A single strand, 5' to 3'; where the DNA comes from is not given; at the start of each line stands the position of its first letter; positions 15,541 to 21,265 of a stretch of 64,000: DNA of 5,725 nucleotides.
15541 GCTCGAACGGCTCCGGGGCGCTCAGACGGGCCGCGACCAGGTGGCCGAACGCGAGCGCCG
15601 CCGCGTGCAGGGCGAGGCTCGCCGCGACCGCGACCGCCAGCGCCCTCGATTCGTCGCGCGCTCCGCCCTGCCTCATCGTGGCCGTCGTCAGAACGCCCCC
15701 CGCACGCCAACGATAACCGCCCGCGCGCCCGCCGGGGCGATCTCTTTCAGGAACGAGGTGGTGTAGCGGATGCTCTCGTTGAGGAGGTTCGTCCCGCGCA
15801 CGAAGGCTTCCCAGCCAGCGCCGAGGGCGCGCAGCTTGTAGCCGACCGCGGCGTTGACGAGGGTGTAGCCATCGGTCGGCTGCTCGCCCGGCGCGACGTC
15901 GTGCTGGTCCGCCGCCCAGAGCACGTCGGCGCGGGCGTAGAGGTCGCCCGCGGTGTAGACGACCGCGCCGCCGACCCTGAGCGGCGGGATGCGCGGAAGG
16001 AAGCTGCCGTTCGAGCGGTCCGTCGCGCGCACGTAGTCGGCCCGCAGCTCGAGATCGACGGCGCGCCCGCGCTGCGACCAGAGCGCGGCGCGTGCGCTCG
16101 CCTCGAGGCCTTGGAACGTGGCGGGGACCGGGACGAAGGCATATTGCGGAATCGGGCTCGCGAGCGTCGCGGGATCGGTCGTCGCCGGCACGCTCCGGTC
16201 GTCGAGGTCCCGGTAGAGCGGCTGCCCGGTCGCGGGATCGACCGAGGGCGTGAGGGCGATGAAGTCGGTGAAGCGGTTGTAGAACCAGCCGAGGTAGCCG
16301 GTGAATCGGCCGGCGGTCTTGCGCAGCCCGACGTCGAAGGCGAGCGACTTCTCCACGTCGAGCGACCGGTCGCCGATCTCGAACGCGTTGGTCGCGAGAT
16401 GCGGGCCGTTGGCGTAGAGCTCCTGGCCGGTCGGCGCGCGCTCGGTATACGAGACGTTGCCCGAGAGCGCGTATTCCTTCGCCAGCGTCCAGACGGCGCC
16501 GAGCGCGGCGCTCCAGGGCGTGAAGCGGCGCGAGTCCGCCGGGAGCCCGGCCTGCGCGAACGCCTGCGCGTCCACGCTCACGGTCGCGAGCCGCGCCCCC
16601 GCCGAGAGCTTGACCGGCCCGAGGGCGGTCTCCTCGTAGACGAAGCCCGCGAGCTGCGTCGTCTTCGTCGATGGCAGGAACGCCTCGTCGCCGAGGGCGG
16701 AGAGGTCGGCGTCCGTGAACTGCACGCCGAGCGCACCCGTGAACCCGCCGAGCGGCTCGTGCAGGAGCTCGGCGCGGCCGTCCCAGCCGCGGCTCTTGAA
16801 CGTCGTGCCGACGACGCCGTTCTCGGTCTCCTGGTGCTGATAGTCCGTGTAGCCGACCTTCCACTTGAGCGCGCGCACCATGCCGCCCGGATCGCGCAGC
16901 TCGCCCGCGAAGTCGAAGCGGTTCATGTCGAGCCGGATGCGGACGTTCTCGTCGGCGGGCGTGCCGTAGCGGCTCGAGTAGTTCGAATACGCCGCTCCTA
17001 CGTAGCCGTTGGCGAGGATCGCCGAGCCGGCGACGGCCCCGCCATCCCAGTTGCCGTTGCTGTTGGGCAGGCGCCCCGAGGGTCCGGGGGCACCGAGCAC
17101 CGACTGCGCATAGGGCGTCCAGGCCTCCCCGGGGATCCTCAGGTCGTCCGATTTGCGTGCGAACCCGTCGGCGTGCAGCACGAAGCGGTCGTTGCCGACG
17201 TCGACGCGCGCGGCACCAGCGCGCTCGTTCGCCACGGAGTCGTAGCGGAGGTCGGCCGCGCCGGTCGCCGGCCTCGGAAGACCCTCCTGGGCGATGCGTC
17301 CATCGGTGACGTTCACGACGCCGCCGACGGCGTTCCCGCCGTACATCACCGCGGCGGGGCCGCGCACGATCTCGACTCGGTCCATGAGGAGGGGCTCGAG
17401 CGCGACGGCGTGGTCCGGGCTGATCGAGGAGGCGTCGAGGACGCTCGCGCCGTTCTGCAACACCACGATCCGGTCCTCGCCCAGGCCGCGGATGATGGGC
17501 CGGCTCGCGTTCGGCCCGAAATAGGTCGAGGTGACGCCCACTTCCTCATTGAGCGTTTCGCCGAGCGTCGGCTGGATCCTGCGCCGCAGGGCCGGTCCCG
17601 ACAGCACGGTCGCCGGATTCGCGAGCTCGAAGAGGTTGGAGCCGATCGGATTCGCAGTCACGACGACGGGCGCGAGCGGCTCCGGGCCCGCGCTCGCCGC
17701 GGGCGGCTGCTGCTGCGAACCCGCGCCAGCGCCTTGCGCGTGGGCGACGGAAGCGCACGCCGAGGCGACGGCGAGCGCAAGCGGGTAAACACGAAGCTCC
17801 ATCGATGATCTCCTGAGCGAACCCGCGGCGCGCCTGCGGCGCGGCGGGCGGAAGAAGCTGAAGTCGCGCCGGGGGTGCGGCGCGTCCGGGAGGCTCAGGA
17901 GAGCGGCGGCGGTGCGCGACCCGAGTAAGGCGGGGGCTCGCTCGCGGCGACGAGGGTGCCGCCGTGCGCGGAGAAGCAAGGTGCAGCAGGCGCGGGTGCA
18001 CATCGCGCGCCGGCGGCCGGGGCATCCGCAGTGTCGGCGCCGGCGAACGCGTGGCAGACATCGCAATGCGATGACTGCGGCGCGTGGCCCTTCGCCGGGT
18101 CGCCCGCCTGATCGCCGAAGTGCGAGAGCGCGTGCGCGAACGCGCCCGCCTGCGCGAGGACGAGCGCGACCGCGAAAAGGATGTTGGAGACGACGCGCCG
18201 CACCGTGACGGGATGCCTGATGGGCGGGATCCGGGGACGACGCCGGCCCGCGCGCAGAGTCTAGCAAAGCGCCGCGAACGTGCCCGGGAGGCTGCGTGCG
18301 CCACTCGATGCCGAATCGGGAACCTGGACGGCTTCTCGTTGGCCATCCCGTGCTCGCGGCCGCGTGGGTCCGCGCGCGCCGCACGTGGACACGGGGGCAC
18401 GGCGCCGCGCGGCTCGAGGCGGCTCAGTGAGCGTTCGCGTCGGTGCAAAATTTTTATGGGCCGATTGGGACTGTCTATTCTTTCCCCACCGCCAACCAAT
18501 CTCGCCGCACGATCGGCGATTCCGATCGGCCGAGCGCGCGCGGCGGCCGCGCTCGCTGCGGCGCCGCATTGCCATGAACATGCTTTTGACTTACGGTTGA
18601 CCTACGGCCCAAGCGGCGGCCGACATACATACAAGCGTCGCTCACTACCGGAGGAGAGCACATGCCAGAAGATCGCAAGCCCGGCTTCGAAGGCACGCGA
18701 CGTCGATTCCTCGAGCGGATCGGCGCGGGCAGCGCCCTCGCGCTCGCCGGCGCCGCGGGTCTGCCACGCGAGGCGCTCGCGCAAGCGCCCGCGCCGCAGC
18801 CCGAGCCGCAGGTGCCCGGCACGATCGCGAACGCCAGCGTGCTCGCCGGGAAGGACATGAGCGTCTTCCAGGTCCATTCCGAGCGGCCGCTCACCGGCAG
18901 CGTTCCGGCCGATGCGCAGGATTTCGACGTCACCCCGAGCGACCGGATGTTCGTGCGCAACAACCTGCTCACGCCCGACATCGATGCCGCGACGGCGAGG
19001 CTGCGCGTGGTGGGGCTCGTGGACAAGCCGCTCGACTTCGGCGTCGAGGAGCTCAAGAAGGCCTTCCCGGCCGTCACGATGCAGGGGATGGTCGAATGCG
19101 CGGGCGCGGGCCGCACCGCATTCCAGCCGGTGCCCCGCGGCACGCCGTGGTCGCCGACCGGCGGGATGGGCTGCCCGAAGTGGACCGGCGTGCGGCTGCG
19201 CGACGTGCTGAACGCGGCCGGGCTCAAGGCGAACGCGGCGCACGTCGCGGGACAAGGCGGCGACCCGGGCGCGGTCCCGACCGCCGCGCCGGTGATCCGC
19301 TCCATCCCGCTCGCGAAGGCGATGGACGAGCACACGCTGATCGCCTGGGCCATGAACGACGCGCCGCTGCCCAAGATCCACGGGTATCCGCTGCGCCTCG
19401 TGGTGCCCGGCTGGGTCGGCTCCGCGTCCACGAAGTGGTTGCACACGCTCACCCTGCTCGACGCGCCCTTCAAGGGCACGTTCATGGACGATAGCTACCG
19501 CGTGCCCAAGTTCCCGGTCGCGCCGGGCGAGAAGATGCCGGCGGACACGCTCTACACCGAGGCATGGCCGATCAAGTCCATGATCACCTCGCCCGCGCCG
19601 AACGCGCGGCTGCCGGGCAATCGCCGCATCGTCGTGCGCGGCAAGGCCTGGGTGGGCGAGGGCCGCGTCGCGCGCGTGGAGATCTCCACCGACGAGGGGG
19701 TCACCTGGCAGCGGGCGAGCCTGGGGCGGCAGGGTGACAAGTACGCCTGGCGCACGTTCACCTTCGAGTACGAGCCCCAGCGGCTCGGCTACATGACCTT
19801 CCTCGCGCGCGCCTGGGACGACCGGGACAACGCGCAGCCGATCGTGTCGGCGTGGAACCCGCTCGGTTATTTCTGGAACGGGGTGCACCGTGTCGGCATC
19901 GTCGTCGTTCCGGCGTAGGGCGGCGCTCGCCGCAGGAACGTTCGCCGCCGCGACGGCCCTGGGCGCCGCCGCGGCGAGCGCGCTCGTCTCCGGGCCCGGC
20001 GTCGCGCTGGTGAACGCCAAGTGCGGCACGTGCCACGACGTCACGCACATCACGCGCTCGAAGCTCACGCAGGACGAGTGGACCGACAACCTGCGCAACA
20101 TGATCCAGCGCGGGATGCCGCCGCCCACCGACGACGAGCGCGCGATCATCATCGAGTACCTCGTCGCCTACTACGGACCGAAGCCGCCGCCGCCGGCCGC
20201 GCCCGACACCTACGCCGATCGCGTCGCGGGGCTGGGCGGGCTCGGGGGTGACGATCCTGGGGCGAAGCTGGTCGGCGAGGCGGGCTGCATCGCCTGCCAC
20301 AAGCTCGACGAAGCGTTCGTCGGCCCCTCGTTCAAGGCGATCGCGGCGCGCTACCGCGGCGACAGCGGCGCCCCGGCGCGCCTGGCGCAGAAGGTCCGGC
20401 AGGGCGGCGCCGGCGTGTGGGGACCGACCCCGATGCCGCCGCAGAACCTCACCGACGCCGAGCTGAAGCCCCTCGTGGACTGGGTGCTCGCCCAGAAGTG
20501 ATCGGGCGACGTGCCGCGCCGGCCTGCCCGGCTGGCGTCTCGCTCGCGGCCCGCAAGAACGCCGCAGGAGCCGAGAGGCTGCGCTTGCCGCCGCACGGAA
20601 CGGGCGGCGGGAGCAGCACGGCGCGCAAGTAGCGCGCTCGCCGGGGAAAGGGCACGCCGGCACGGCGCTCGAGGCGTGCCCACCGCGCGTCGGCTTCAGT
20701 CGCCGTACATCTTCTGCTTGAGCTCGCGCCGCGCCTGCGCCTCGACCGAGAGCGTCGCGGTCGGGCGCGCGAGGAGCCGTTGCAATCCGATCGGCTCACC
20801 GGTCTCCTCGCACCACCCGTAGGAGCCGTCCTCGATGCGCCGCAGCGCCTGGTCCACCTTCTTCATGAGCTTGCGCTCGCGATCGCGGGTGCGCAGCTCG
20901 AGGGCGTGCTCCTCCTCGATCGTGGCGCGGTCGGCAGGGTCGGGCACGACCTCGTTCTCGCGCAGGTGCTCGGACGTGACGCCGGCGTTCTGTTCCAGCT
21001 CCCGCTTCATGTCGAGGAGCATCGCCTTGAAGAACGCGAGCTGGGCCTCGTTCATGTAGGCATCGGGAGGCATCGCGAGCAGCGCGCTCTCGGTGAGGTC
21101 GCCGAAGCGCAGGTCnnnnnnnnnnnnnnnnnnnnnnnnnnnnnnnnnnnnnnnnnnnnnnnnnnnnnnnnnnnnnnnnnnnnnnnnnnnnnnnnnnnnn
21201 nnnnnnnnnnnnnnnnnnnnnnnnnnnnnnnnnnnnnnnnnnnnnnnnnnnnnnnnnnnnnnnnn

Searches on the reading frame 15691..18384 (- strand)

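Call 43: search_protein_families(library=pfam, proteins=[window:15691-18384:-], max_evalue=0.00001)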
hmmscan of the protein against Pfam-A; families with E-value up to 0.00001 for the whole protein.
window:15691-18384:- (898 aa): 2 families
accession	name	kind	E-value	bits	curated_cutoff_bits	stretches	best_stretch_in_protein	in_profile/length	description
PF00593.30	TonB_dep_Rec_b-barrel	-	3e-37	130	27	1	436-867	14-436/436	TonB dependent receptor-like, beta-barrel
PF07715.20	Plug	-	1.2e-16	61.6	23.9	1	253-356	4-107/107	TonB-dependent Receptor Plug Domain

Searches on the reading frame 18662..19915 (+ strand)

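Call 43: search_protein_families(library=pfam, proteins=[window:18662-19915:+], max_evalue=0.00001)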
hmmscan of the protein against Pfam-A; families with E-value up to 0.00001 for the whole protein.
window:18662-19915:+ (418 aa): 2 families
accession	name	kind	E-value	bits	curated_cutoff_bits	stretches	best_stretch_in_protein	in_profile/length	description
PF00174.25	Oxidored_molyb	-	6.4e-49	166.2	24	1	104-273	4-168/169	Oxidoreductase molybdopterin binding domain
PF03404.22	Mo-co_dimer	-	6.4e-18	65.5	22.7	1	301-414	6-136/138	Mo-co oxidoreductase dimerisation domain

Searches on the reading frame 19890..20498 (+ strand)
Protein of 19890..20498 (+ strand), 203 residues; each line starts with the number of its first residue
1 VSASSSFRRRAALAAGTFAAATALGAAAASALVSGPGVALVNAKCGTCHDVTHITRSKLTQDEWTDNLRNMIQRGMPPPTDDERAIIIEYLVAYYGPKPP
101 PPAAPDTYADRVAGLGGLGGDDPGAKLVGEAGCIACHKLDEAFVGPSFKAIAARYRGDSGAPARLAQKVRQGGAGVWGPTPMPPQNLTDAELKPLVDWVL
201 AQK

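Call 43: search_protein_families(library=pfam, proteins=[window:19890-20498:+], max_evalue=0.00001)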
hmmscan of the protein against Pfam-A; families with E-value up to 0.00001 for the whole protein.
window:19890-20498:+ (203 aa): 2 families
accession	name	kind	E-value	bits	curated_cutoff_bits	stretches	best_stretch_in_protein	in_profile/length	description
PF13442.11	Cytochrome_CBB3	-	1.2e-13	51.6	27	0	124-199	6-68/68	Cytochrome C oxidase, cbb3-type, subunit III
PF00034.26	Cytochrom_C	-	2.9e-13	51.4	21.3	1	123-201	3-88/90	Cytochrome c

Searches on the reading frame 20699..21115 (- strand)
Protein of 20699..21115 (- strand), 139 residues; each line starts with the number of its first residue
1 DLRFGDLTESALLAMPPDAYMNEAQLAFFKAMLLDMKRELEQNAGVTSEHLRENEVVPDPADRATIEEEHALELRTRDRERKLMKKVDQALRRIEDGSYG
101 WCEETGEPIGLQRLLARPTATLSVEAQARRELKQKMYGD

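Call 21: find_related_loci(query=window:20699-21097:-, collection=genome_contigs, flank=4000)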
Query seq(133 aa) (133 aa) in genome_contigs; peptide patterns used: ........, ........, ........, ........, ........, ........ (x = any residue, [..] = any of these).
600 stretches matched a pattern (row limit reached: there are more); 593 encode a relative of the query (tblastn E <= 1e-3); the best 80 are kept; 80 distinct loci.
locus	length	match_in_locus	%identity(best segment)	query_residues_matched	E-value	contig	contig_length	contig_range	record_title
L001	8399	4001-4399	90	1-133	8e-79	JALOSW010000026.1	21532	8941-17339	MAG: Burkholderiales bacterium isolate Prado217 scaffold_1311, whole genome shotgun sequence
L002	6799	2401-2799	77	1-133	3e-65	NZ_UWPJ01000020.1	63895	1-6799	Pigmentiphaga humi isolate dnA1, whole genome shotgun sequence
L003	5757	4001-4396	77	2-133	3e-65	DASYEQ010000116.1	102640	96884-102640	MAG TPA_asm: Burkholderiales bacterium isolate SMAG_U4991 k141_2673549, whole genome shotgun sequence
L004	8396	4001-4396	77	2-133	6e-65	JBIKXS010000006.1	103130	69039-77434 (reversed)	MAG: Burkholderiaceae bacterium isolate ME2015-10-04_3300042525_group6_bin120 Rohwer_bin2300_scaffold_22_c1, whole genom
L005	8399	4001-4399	74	1-133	3e-64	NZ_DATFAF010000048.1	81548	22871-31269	MAG: Noviherbaspirillum sp. isolate SMAG_U8494 k141_77116, whole genome shotgun sequence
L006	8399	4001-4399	75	1-133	3e-64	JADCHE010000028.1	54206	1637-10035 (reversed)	MAG: Burkholderiales bacterium isolate M025S2SP1A76QC M025S2_28, whole genome shotgun sequence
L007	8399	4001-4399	75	1-133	3e-64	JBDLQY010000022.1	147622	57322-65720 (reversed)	MAG: Pseudomonadota bacterium isolate icacos_2019_sw_WHONDRS-S19S_0094_B_bin.139 scaffold_230571, whole genome shotgun s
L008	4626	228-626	74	1-133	7e-64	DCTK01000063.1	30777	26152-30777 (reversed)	MAG TPA_asm: Sutterella sp. UBA1442 UBA1442_contig_8496, whole genome shotgun sequence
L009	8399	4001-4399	75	1-133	6e-64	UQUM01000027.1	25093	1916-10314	uncultured Sutterella sp. isolate UMGS655 genome assembly, contig: NODE_891_length_25093_cov_7.541319, whole genome shot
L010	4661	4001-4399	74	1-133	6e-64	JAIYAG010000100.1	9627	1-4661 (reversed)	MAG: Burkholderiales bacterium isolate D8_MAG_00076 pond_D8_MAG_00076_000000000172, whole genome shotgun sequence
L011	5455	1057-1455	74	1-133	5e-64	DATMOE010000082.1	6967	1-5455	MAG TPA_asm: Herbaspirillum sp. isolate SMAG_U12868 k141_3287952, whole genome shotgun sequence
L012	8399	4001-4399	74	1-133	1e-63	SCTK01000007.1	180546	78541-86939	MAG: Burkholderiaceae bacterium isolate FW300_bin.58 FW300_bin.58-85219, whole genome shotgun sequence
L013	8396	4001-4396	76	2-133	2e-63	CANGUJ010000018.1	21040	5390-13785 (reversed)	MAG: Burkholderiales bacterium isolate RE-15aug16-181 genome assembly, contig: RE-15aug16-C3063, whole genome shotgun se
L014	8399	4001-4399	74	1-133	1e-63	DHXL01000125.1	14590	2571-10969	MAG TPA_asm: Oxalobacteraceae bacterium UBA5157 UBA5157_contig_2597, whole genome shotgun sequence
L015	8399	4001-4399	73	1-133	2e-63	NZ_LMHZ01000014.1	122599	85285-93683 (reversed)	Noviherbaspirillum sp. Root189 contig_21, whole genome shotgun sequence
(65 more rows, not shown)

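Call 45: search_protein_representatives(protein=window:20699-21115:-)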
Query: 139 residues. Proteins with E-value up to 0.001 (for the whole library): 9919; up to 1e-10: 2540; up to 1e-30: 233. The best 150 are listed.
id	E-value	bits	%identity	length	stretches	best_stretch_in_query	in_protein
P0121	3.3e-57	208.5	75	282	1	7-139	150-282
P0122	4.0e-55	201.8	73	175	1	7-139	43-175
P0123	8.4e-55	200.8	69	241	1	3-139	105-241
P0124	1.0e-54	200.5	72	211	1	6-139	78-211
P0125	2.4e-54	199.3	70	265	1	5-139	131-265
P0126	3.5e-54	198.8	73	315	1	7-139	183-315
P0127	3.8e-54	198.7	73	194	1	7-139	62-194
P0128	4.8e-54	198.3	74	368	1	6-139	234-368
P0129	5.5e-54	198.1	71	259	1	6-139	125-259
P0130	6.7e-54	197.9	71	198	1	7-139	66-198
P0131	2.0e-53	196.3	70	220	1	10-139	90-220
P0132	2.2e-53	196.2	71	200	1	7-139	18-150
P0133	2.7e-53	195.9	72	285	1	6-139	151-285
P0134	3.7e-53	195.5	69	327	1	2-139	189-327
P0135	4.4e-53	195.2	72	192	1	6-139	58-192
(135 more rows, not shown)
